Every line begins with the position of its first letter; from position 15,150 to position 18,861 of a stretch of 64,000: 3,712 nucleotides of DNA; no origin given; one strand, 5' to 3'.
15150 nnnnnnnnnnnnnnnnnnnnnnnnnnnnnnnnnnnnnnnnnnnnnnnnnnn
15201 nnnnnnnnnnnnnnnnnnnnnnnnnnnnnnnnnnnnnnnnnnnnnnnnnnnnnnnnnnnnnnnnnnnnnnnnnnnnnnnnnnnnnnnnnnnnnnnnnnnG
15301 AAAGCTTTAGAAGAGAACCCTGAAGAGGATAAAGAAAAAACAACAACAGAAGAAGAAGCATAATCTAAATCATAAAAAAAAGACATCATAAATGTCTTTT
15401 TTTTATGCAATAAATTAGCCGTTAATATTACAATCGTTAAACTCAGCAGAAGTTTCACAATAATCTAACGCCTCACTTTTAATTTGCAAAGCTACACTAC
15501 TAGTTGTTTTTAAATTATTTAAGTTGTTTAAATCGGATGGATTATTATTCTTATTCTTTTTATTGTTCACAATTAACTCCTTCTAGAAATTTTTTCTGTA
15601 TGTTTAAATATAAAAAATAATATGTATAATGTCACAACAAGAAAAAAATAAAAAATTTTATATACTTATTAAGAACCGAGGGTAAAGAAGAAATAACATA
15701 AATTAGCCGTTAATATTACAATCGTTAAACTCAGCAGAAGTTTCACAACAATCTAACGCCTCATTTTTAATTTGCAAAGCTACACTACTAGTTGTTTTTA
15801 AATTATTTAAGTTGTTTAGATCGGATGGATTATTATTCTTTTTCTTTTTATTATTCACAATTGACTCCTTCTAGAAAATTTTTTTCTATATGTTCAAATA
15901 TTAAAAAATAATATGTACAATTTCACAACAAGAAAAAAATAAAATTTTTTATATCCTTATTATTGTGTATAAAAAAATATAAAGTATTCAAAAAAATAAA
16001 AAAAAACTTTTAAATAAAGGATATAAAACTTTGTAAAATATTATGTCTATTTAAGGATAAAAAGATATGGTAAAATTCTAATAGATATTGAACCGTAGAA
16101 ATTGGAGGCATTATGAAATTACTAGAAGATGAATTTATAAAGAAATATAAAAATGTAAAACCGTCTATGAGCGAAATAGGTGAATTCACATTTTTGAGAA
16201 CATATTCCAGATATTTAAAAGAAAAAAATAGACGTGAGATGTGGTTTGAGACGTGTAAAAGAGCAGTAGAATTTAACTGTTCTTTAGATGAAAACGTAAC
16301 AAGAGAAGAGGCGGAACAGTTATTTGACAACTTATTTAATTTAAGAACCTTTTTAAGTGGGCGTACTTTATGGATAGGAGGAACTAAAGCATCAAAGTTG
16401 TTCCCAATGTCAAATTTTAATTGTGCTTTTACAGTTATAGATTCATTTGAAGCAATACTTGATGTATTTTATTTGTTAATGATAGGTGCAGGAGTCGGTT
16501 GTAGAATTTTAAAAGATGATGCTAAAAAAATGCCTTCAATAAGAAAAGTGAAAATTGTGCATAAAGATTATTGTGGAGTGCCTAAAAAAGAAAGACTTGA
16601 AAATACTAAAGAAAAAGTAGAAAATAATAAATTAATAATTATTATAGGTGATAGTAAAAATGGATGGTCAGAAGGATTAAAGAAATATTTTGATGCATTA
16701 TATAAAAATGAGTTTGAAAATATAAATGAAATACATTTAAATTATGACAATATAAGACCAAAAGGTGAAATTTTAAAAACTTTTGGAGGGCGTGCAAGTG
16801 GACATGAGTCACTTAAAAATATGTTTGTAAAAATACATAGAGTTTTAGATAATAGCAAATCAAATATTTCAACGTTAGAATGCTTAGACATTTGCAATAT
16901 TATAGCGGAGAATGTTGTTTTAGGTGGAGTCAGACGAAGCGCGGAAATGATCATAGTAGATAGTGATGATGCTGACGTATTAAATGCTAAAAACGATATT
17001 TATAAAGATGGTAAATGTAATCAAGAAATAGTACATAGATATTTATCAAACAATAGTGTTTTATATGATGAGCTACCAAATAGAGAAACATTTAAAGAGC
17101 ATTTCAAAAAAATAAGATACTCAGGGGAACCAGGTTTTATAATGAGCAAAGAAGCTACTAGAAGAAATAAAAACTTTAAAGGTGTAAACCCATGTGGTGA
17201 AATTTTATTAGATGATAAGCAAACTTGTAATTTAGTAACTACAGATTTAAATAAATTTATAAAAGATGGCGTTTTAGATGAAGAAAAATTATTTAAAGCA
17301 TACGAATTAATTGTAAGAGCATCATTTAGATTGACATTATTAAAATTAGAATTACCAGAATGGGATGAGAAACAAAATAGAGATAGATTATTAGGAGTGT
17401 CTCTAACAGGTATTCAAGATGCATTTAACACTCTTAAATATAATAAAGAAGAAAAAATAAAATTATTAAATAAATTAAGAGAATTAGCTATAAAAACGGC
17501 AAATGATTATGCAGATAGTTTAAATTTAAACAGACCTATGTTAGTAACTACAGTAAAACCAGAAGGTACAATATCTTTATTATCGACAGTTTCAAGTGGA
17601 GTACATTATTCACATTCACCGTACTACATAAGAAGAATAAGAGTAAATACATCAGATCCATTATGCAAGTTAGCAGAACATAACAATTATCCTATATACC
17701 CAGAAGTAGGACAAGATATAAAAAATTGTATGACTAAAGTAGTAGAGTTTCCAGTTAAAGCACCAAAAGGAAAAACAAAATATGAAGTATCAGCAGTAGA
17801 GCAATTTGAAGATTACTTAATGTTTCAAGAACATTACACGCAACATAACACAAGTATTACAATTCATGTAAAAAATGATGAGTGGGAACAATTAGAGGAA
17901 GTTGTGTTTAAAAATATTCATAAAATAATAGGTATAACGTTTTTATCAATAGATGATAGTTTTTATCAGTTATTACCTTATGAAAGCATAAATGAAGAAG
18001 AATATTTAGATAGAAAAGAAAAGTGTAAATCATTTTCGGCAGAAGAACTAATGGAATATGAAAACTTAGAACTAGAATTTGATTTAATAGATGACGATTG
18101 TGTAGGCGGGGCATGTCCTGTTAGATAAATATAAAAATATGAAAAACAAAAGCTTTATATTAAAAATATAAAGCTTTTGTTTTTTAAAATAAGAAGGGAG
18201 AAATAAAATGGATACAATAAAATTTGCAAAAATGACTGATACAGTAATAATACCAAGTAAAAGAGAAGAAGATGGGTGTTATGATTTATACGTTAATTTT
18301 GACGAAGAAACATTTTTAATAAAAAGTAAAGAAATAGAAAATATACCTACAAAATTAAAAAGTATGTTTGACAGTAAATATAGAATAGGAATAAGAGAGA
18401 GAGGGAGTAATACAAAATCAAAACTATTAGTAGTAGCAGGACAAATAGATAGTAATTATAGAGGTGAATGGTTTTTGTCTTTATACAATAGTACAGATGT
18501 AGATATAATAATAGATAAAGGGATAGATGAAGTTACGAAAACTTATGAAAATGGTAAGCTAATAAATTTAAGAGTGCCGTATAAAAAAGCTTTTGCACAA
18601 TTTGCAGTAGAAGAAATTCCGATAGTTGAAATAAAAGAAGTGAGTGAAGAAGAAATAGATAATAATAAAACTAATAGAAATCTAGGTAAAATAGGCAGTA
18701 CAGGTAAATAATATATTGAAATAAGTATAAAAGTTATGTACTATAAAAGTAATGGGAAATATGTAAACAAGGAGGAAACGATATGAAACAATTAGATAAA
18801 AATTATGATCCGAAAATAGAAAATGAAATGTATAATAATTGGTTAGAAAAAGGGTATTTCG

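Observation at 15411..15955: Tandem pair of unannotated 51-codon Cys-containing peptide genes, each with its own duplicated upstream region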

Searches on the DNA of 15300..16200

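Call 27: search_rna_families(source=window, start=15300, end=16200, threshold=evalue, max_evalue=10)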
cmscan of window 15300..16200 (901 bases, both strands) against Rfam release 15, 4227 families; matches with E-value up to 10: 5.
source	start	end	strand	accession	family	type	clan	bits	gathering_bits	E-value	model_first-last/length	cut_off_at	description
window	15373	15405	+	RF03623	mir-1252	Gene; miRNA;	-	20.3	70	1.5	1-65/65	no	mir-1252 microRNA precursor family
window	15372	15429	-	RF02064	STnc370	Gene; sRNA;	-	20.1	54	9.1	1-71/71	no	Enterobacterial sRNA STnc370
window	15366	15483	-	RF02363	Yfr11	Gene; sRNA;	-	17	44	8.4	1-144/144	no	Cyanobacterial functional RNA 11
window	15322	15344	+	RF01306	sR52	Gene; snRNA; snoRNA; CD-box;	-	14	50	3.6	1-60/60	no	Small nucleolar RNA sR52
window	15358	15419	-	RF02409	snoR125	Gene; snRNA; snoRNA; CD-box;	-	12.1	100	6.1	74-137/200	no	Small nucleolar RNA snoR125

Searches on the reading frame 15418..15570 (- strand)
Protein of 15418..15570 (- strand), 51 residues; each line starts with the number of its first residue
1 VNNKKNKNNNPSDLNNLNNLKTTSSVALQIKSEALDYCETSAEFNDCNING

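Call 6: search_protein_families(library=pfam, proteins=[window:15418-15570:-], max_evalue=10)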
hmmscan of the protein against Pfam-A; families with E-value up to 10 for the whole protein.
seq(51 aa): 0 families

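Call 7: search_protein_families(library=ncbifam, proteins=[window:15418-15570:-], max_evalue=10)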
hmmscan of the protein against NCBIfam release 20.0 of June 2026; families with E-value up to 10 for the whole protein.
seq(51 aa): 0 families

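Call 8: find_homologous_proteins(query=window:15418-15570:-, max_evalue=10)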
Query seq(51 aa) (51 aa): 1 proteins with E <= 10 among 1 candidates.
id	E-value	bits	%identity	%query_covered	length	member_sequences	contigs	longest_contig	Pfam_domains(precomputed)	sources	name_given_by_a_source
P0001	4.5e-21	90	95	80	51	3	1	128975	-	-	-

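Call 13: find_related_loci(query=A1, collection=genome_contigs, flank=10000)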
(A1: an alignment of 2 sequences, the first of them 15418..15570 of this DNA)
Query A1 (51 aa) in genome_contigs; peptide patterns used: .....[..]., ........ (x = any residue, [..] = any of these).
599 stretches matched a pattern, but none encodes a relative of the query by tblastn (E <= 1e-3).

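Call 16: search_protein_representatives(alignment_id=A1)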
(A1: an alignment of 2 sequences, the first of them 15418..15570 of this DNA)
Query: 2 sequences, 51 profile positions. Proteins with E-value up to 0.001 (for the whole library): 3; up to 1e-10: 1; up to 1e-30: 1. The best 3 are listed.
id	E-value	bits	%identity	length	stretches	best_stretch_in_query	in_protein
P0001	5.3e-32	125.4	-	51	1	1-51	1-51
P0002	1.1e-07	47.5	-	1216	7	19-34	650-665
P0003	5.8e-04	35.6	-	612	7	22-41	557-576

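Call 18: find_encoding_contigs(protein=P0001, flank=3000, max_places=10)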
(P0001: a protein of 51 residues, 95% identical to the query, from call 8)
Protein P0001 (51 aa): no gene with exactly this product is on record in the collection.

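Call 19: list_cluster_members(proteins=[window:15418-15570:-, window:15706-15858:-])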
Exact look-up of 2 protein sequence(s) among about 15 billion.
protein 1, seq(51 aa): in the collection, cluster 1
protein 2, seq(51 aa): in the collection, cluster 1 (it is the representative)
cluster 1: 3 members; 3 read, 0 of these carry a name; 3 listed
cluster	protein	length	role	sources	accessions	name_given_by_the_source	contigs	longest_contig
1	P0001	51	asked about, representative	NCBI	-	-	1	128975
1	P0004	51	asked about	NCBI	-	-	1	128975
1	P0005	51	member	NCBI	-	-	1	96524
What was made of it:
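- Checked: Both peptides are already in the public protein collection (source NCBI, call 19).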

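Call 21: find_encoding_contigs(protein=P0005, flank=10000, max_places=10)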
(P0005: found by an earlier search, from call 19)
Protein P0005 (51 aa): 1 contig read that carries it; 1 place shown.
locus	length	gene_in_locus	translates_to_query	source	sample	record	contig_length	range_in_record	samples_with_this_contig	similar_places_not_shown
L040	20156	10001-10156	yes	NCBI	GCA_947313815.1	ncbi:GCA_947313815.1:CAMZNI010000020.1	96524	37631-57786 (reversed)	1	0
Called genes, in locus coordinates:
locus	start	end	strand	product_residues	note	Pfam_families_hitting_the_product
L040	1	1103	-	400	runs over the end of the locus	PF06898:YqfD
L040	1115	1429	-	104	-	PF07873:YabP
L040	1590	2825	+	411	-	PF02073:Peptidase_M29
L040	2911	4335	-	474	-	PF03323:GerA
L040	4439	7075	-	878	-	PF00133:tRNA-synt_1, PF01406:tRNA-synt_1e (faint), PF09334:tRNA-synt_1g, PF13603:tRNA-synt_1_2, PF09334:tRNA-synt_1g, PF08264:Anticodon_1, PF10458:Val_tRNA-synt_C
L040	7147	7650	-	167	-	PF00692:dUTPase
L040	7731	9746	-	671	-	PF17975:RNR_Alpha, PF21995:RNR-II_ins_dom, PF02867:Ribonuc_red_lgC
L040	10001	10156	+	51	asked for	-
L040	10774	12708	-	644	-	PF02401:LYTB, PF00575:S1, PF13509:S1_2 (faint), PF00575:S1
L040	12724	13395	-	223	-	PF02224:Cytidylate_kin, PF13189:Cytidylate_kin2, PF13238:AAA_18, PF13671:AAA_33 (weak), PF01202:SKI (faint), PF13207:AAA_17 (weak)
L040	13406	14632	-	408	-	PF00070:Pyr_redox (faint), PF00890:FAD_binding_2, PF01134:GIDA (faint), PF01266:DAO (faint), PF03486:HI0933_like, PF07992:Pyr_redox_2 (faint), PF13738:Pyr_redox_3 (faint), PF22780:HI0933_like_1st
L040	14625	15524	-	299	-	PF01418:HTH_6, PF01380:SIS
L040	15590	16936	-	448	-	PF00091:Tubulin, PF12327:FtsZ_C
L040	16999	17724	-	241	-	PF08478:POTRA_1, PF03799:FtsQ_DivIB_C (weak)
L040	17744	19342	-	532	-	PF28550:DUF8436, PF00890:FAD_binding_2 (faint), PF01266:DAO (faint), PF03486:HI0933_like (faint), PF07992:Pyr_redox_2, PF13738:Pyr_redox_3 (faint), PF21688:FAD-depend_C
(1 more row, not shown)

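Call 35: find_homologous_proteins(query=A2, max_evalue=10)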
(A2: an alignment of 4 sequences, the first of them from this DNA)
Query A2 (4 sequences) (51 aa, profile of the alignment): 2 proteins with E <= 10 among 8 candidates.
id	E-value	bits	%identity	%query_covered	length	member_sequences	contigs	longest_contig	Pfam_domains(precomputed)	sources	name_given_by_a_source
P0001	2.5e-29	119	95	80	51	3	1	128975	-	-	-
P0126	1.7e-9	55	-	-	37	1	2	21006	-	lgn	-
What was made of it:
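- Tried and rejected: Word-indexed phmmer and profile search of 5.8 billion proteins (calls 8, 35).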

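Call 37: find_related_loci(query=A2, collection=metagenome_contigs, flank=4000)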
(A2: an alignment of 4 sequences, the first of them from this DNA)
Query A2 (51 aa) in metagenome_contigs; peptide patterns used: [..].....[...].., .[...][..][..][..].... (x = any residue, [..] = any of these).
76 stretches matched a pattern, but none encodes a relative of the query by tblastn (E <= 1e-3).

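Call 38: find_related_loci(query=A2, collection=viral_contigs, flank=4000)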
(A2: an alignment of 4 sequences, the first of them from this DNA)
Query A2 (51 aa) in viral_contigs; peptide patterns used: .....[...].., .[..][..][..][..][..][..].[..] (x = any residue, [..] = any of these).
275 stretches matched a pattern, but none encodes a relative of the query by tblastn (E <= 1e-3).
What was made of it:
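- Tried and rejected: Pattern plus tblastn scans of genome, metagenome and viral contigs (calls 13, 37, 38).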

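Call 39: find_encoding_contigs(protein=P0126, flank=3000, max_places=5)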
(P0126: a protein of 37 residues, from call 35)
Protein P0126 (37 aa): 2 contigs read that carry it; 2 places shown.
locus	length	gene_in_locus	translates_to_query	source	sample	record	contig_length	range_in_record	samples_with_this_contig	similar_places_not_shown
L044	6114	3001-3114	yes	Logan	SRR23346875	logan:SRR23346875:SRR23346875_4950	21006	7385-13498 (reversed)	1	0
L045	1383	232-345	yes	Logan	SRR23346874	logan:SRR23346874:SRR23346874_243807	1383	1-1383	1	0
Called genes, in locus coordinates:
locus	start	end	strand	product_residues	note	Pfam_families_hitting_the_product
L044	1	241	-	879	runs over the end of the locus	PF00133:tRNA-synt_1, PF01406:tRNA-synt_1e (faint), PF09334:tRNA-synt_1g, PF13603:tRNA-synt_1_2, PF09334:tRNA-synt_1g (weak), PF08264:Anticodon_1, PF10458:Val_tRNA-synt_C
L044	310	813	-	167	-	-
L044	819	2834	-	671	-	PF17975:RNR_Alpha, PF21995:RNR-II_ins_dom, PF02867:Ribonuc_red_lgC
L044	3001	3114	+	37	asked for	-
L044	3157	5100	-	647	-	PF02401:LYTB, PF00575:S1, PF13509:S1_2 (faint), PF23459:S1_RRP5 (faint), PF00575:S1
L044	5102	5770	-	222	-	PF01583:APS_kinase (faint), PF02224:Cytidylate_kin, PF13189:Cytidylate_kin2, PF13238:AAA_18 (weak), PF01202:SKI (faint), PF13207:AAA_17 (weak)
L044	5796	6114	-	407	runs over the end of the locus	PF00890:FAD_binding_2 (weak), PF01134:GIDA (faint), PF01266:DAO (faint), PF03486:HI0933_like, PF12831:FAD_oxidored (weak), PF13738:Pyr_redox_3 (faint), PF07992:Pyr_redox_2 (weak), PF22780:HI0933_like_1st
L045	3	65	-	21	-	?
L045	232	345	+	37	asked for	-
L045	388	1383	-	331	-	?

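Call 53: predict_structure(alignment_id=A2)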
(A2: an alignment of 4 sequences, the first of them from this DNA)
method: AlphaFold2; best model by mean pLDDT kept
length: 51 residues; sequences in the alignment: 4
mean_pLDDT: 54.0   pTM: 0.23
mean pLDDT of the five models: 54.0, 53.5, 52.5, 49.5, 45.3
residues with pLDDT >= 90: 0; 70-90: 0; 50-70: 44; < 50: 7
segments of 3 or more residues with pLDDT < 50: 1-3
pLDDT, mean of each block of 10 residues (from residue 1): 53 56 56 57 50 36
secondary structure, 60 per line:
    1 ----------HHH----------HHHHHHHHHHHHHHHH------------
elements in order: H24-39
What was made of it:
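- AlphaFold2 gives one helix at residues 24-39 with pLDDT 54 (call 53).
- Tried and rejected: The AlphaFold2 model was too weak (pLDDT 54) to justify a fold search (call 53).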

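Call 57: search_dna_similar(query=window:15418-15570:-, collection=phages, mode=protein, max_evalue=10, max_rows=10)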
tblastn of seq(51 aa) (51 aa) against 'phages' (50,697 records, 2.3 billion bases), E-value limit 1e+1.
No match.

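Call 58: search_dna_similar(query=window:15418-15570:-, collection=plasmids, mode=protein, max_evalue=10, max_rows=10)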
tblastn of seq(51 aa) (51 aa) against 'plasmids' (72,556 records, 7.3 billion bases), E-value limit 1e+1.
No match.
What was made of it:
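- Tried and rejected: tblastn of phage and plasmid collections (calls 57, 58).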

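Call 59: search_solved_structures(query=A2, max_evalue=10)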
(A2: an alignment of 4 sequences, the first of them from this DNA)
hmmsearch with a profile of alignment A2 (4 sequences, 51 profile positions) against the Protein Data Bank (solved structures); distinct sequences matched with E-value up to 10: 0.
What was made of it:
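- Tried and rejected: PDB sequence profile (call 59).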

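Call 81: search_protein_families(library=phrogs, proteins=[window:15418-15570:-], max_evalue=10)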
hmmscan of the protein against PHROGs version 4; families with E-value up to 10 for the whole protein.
seq(51 aa): 0 families

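Call 82: search_protein_families(library=padloc, proteins=[window:15418-15570:-], max_evalue=10)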
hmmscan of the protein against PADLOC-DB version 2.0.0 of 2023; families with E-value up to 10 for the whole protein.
seq(51 aa): 0 families

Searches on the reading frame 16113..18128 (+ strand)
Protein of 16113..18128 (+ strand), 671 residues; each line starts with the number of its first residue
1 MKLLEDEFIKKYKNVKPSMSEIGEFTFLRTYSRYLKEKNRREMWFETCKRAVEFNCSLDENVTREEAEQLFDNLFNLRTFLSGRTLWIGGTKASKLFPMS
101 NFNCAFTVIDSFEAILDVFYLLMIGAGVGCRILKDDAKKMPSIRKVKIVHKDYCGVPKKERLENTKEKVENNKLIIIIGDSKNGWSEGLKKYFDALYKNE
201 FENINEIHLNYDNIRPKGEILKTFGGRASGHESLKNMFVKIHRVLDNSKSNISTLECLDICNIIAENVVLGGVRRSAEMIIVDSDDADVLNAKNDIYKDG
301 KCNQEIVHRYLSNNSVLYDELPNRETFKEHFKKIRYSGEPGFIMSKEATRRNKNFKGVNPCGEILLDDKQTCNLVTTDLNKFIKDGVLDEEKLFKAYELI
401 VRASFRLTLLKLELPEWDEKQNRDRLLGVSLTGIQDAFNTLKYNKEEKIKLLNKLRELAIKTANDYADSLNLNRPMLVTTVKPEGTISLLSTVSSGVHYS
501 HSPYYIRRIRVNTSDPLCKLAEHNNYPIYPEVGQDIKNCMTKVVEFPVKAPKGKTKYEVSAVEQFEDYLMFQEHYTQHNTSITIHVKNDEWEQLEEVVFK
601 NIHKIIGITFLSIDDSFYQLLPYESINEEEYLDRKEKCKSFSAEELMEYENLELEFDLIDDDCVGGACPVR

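Call 14: search_protein_families(library=pfam, proteins=[window:16113-18128:+], max_evalue=0.00001)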
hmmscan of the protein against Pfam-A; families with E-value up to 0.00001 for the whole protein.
window:16113-18128:+ (671 aa): 3 families
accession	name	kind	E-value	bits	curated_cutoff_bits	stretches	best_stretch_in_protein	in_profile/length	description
PF17975.6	RNR_Alpha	-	9.5e-24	84.3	26.4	1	4-91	1-101/101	Ribonucleotide reductase alpha domain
PF02867.20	Ribonuc_red_lgC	-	2.8e-15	56.4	23.9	1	304-458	150-317/523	Ribonucleotide reductase, barrel domain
PF21995.1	RNR-II_ins_dom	-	3.1e-08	34.3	27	1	170-245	31-107/107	B12-dependent ribonucleotide reductase, insertion domain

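Call 41: find_related_loci(query=A4, collection=metagenome_contigs, flank=2500)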
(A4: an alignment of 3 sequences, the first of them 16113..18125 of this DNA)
Query A4 (671 aa) in metagenome_contigs; peptide patterns used: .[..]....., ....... (x = any residue, [..] = any of these).
600 stretches matched a pattern (row limit reached: there are more); 2 encode a relative of the query (tblastn E <= 1e-3); 2 distinct loci.
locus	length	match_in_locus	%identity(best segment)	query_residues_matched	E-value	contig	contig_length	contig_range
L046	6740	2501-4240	33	31-631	3e-87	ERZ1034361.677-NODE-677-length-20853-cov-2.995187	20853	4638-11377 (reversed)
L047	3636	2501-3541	30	8-374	3e-39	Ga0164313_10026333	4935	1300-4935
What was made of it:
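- Tried and rejected: Anchoring on NrdJ in metagenomes returned only two 30-33% relatives (call 41).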

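Call 68: search_dna_similar(query=window:16113-18125:+, collection=phages, mode=protein, max_evalue=1e-10, max_rows=12)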
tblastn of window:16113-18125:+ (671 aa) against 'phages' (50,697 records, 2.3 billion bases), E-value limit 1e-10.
Records with a match: 1214; places in all: 1214; records where one place covers at least 80% of the query: 1181.
Best place of each record, by identity: <60% 1214.
By first word of the organism name: Mycobacterium 709; Streptomyces 299; Rhodococcus 47; Gordonia 28; Roseobacter 22; Pseudomonas 15; Thermus 13; Nodularia 9; Synechococcus 9; Sinorhizobium 8; and 25 more.
By host as written in the record: Mycobacterium smegmatis mc2 155 524; Mycobacterium smegmatis mc#155 96; Streptomyces griseus ATCC 10137 82; Streptomyces lividans JI 1326 58; Rhodococcus erythropolis RIA 643 37; - 36; Mycobacterium smegmatis mc2155 30; Gordonia terrae 3612 24; and 109 more.
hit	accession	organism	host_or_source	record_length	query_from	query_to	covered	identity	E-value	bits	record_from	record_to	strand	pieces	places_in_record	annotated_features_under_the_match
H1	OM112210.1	Bacillus phage PK2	Bacillus sp. (in: Bacteria)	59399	4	671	100%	39.3%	2e-69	489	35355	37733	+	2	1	ribonucleoside-triphosphate reductase, adenosylcobalamin-dependent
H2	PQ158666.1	Thermus phage P23-45_stolb3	Thermus thermophilus HB8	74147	19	671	97%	38.1%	2e-127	422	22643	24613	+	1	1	ribonucleotide reductase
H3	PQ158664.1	Thermus phage P23-45_stolb1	Thermus thermophilus HB8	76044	22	671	97%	38.3%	4e-62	433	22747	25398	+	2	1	ribonucleotide reductase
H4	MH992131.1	Thermus phage TSP4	Thermus sp. TC4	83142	12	671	98%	37.7%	3e-59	431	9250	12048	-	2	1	ribonucleoside-triphosphate reductase (x2) | thymidylate synthase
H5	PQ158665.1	Thermus phage P23-45_stolb2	Thermus thermophilus HB8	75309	22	671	97%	38.2%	2e-129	427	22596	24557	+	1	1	ribonucleotide reductase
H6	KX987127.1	Thermus phage G20c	Thermus thermophilus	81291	19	671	97%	37.8%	7e-60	435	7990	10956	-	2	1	ribonucleoside-triphosphate reductase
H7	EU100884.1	Thermus phage P74-26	Thermus thermophilus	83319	19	671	97%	37.5%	1e-128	425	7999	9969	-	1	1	ribonucleoside-triphosphate reductase | C5 cytosine-specific DNA methylase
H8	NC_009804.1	Thermus phage P74-26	Thermus thermophilus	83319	19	671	97%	37.5%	1e-128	425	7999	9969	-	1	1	ribonucleotide reductase | DNA methyltransferase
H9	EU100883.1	Thermus phage P23-45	Thermus thermophilus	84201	19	671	97%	37.4%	2e-129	427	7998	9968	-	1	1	ribonucleoside-triphosphate reductase | C5 cytosine-specific DNA methylase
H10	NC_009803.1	Thermus phage P23-45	Thermus thermophilus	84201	19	671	97%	37.4%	2e-129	427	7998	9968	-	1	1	ribonucleotide reductase | DNA methyltransferase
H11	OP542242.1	Thermus phage P23-45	Thermus thermophilus HB8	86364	19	671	97%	37.4%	2e-129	427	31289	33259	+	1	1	hypothetical protein (x2)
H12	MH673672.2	Thermus phage phiFa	Thermus thermophilus HB27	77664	22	671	97%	37.1%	1e-123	411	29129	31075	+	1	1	ribonucleoside-triphosphate reductase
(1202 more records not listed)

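Call 69: search_solved_structures(query=window:16113-18125:+, max_evalue=0.00001)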
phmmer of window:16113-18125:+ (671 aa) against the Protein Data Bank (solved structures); distinct sequences matched with E-value up to 0.00001: 3.
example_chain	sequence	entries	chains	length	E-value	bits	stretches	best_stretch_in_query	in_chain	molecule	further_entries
1l1l_A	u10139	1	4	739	2.6e-66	227.6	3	441-671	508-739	RIBONUCLEOSIDE TRIPHOSPHATE REDUCTASE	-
1xje_A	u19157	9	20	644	6.9e-12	47.8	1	206-448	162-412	ribonucleotide reductase, B12-dependent | Ribonucleoside-diphosphate reductase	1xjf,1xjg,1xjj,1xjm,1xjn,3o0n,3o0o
1xjk_A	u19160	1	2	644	7.3e-12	47.7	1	206-448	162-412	ribonucleotide reductase, B12-dependent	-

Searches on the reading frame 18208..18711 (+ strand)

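Call 14: search_protein_families(library=pfam, proteins=[window:18208-18711:+], max_evalue=0.00001)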
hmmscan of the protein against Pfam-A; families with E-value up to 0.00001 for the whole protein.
window:18208-18711:+ (167 aa): 1 family
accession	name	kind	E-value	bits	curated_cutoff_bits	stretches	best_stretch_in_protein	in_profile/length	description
PF00692.24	dUTPase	-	7.9e-09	35.8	22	1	13-105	4-93/129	dUTPase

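Call 61: search_protein_families(library=ncbifam, proteins=[window:18208-18711:+], max_evalue=0.01)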
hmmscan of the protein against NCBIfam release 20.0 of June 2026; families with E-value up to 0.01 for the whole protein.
window:18208-18711:+ (167 aa): 3 families
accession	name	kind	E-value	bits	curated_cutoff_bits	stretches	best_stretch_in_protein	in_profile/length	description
TIGR00576.1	dut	superfamily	5.8e-12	45.5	102.55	1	4-105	2-105/143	dUTP diphosphatase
NF001862.0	PRK00601.1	equivalog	2.2e-09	37.1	103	1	4-105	8-112/150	dUTP diphosphatase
NF010561.0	PRK13956.1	equivalog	0.00027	20.8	223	1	8-106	11-116/147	dUTP diphosphatase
